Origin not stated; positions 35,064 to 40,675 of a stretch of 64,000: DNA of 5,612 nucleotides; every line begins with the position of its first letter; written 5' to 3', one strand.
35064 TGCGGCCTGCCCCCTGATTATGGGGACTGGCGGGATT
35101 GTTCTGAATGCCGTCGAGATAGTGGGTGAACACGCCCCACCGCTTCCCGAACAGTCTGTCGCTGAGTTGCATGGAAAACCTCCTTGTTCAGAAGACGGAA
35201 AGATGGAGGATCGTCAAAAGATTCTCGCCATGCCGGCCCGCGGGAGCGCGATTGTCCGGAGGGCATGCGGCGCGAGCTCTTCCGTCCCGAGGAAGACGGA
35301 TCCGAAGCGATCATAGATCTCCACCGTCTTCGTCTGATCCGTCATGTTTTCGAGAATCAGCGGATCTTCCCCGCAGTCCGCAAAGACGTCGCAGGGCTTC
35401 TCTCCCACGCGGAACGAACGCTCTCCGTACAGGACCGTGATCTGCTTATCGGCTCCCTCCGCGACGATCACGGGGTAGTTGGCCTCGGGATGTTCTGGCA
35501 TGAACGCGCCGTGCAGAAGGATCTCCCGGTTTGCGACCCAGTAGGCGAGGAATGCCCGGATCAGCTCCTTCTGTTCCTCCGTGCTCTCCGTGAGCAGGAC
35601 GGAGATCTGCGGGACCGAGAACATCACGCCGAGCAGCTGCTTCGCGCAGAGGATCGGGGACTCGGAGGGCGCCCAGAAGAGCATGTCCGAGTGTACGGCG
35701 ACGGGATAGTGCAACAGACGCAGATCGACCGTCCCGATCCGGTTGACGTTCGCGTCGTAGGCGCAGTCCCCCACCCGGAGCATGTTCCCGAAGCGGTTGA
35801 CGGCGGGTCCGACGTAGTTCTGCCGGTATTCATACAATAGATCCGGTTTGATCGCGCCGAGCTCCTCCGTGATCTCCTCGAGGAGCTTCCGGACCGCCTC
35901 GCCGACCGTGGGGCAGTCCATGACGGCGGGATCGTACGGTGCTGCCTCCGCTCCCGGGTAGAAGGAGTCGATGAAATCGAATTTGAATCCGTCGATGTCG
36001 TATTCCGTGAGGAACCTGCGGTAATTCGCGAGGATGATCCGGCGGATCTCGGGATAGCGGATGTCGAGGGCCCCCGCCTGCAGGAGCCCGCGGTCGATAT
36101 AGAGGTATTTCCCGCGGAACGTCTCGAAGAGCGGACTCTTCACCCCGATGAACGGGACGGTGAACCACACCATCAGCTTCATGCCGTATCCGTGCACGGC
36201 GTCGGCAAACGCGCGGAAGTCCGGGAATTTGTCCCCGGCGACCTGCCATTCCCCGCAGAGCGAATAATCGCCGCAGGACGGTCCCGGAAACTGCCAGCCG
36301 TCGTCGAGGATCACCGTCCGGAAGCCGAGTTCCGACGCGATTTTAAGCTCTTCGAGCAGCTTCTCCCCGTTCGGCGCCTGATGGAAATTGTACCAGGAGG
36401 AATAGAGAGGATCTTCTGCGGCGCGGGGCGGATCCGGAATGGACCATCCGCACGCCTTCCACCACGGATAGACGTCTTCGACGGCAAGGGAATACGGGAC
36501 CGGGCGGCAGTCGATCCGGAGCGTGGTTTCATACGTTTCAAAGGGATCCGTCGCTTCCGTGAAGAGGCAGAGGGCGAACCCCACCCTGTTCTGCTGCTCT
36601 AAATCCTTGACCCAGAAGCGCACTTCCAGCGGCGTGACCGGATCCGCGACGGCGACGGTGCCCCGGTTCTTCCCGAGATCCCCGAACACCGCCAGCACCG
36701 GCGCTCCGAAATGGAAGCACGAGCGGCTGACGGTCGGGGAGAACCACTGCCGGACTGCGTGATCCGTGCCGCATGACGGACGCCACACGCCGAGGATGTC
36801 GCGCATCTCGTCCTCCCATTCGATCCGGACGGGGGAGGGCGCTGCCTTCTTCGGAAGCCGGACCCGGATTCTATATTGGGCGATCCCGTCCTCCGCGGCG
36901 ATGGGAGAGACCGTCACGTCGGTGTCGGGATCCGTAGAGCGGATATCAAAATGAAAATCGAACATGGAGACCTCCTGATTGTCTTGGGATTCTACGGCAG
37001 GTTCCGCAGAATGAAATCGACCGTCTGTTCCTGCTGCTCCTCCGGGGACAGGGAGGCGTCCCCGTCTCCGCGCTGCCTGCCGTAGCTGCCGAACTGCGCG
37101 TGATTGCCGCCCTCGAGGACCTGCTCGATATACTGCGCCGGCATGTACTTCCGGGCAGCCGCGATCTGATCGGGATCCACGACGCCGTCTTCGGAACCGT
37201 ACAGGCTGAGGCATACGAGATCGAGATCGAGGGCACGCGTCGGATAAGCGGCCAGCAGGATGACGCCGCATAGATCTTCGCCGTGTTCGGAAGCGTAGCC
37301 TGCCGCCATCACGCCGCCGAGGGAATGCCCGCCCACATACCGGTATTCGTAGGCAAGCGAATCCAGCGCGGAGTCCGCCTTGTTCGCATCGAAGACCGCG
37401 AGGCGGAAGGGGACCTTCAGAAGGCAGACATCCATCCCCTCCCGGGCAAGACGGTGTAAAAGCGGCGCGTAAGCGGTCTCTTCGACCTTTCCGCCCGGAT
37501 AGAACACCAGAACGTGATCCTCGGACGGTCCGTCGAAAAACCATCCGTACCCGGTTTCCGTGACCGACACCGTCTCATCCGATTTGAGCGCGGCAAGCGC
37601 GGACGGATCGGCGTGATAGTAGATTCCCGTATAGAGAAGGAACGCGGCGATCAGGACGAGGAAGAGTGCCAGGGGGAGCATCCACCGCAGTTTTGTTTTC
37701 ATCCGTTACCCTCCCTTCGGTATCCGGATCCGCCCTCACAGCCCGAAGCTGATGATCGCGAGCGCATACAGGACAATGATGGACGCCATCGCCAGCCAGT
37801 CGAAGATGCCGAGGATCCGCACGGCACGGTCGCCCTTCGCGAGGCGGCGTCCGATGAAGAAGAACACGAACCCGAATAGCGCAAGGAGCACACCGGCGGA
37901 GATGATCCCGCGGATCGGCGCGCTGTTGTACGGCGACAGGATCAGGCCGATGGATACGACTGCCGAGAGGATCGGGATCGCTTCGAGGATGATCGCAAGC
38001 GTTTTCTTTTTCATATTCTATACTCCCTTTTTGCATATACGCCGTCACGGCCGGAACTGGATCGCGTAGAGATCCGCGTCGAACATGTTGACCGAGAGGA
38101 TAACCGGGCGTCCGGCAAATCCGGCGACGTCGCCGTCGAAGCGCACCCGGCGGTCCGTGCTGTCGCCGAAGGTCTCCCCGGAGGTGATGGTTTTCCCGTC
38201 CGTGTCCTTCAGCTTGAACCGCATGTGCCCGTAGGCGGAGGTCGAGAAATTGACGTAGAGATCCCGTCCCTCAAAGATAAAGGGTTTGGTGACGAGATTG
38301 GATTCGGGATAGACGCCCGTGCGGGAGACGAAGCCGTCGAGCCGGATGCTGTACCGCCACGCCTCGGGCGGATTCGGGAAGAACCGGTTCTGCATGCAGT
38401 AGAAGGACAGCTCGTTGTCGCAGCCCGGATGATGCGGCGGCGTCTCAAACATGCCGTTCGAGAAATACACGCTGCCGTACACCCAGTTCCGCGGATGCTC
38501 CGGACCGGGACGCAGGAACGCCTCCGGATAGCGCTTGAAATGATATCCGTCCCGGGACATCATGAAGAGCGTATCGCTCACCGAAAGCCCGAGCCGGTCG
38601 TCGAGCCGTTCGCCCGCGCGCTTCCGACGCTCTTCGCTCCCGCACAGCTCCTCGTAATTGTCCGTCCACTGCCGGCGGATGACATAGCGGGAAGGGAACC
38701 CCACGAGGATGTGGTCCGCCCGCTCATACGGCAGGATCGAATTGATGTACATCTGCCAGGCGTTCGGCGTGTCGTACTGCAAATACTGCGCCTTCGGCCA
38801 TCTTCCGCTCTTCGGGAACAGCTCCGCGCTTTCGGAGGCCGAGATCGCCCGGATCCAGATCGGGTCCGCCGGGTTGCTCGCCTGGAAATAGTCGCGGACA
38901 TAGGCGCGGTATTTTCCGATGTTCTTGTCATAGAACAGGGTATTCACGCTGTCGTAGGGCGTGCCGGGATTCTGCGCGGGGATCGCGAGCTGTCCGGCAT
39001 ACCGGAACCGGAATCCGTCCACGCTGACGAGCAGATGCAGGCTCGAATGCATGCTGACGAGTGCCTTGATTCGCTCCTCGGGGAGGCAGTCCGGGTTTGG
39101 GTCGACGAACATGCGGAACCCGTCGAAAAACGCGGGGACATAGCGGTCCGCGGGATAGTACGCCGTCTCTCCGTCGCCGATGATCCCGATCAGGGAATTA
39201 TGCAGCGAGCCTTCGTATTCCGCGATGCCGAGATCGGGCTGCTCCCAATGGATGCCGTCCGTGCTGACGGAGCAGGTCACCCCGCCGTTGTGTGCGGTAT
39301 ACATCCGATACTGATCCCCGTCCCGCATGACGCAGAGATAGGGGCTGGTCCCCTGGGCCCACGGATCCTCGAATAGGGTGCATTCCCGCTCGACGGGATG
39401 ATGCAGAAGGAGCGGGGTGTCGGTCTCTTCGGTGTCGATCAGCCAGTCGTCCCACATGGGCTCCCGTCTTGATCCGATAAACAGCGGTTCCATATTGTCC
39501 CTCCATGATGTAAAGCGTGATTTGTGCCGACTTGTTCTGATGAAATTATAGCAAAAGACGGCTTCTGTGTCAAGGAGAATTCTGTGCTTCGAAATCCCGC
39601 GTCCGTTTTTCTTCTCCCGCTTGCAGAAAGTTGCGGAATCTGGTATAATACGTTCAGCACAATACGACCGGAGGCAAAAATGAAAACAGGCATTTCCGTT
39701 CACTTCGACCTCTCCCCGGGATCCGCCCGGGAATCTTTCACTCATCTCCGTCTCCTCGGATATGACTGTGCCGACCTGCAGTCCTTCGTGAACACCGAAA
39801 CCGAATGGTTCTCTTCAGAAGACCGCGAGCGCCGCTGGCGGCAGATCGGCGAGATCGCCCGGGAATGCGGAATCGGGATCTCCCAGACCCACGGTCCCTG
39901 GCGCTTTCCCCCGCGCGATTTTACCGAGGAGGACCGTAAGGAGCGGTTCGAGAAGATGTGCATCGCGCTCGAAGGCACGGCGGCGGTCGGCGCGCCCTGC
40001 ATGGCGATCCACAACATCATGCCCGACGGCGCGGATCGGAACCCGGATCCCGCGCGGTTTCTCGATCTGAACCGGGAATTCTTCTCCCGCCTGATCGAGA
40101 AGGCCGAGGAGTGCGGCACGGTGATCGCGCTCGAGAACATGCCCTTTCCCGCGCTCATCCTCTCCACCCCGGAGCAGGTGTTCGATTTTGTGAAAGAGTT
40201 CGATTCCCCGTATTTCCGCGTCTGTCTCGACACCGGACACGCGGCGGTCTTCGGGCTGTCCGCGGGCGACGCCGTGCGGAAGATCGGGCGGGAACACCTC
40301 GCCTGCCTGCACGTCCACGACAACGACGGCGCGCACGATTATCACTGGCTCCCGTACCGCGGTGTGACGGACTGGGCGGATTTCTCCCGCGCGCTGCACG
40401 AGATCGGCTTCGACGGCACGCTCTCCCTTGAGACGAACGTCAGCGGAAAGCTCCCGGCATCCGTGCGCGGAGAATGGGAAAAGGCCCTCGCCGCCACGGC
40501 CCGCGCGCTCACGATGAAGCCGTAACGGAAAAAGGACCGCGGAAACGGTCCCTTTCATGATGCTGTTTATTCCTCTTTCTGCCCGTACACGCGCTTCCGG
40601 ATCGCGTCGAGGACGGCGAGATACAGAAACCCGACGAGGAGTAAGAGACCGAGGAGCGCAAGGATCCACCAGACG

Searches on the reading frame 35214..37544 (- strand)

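Call 40: search_protein_families(library=pfam, proteins=[window:35214-37544:-], max_evalue=0.001)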
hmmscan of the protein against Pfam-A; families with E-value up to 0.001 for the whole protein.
window:35214-37544:- (776 aa): 2 families
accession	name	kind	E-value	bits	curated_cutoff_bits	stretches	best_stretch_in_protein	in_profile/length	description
PF02065.24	Melibiase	-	3.4e-09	36.6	27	1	383-524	47-191/347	Melibiase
PF01055.32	Glyco_hydro_31_2nd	-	0.00033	20.5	23.5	1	431-526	52-158/328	Glycosyl hydrolases family 31 TIM-barrel domain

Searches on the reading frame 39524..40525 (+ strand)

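Call 40: search_protein_families(library=pfam, proteins=[window:39524-40525:+], max_evalue=0.001)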
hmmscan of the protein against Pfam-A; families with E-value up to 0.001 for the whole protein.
window:39524-40525:+ (333 aa): 1 family
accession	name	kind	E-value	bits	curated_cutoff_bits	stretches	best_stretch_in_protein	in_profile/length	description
PF01261.30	AP_endonuc_2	-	9.1e-34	117.7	31.1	1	76-320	5-237/249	Xylose isomerase-like TIM barrel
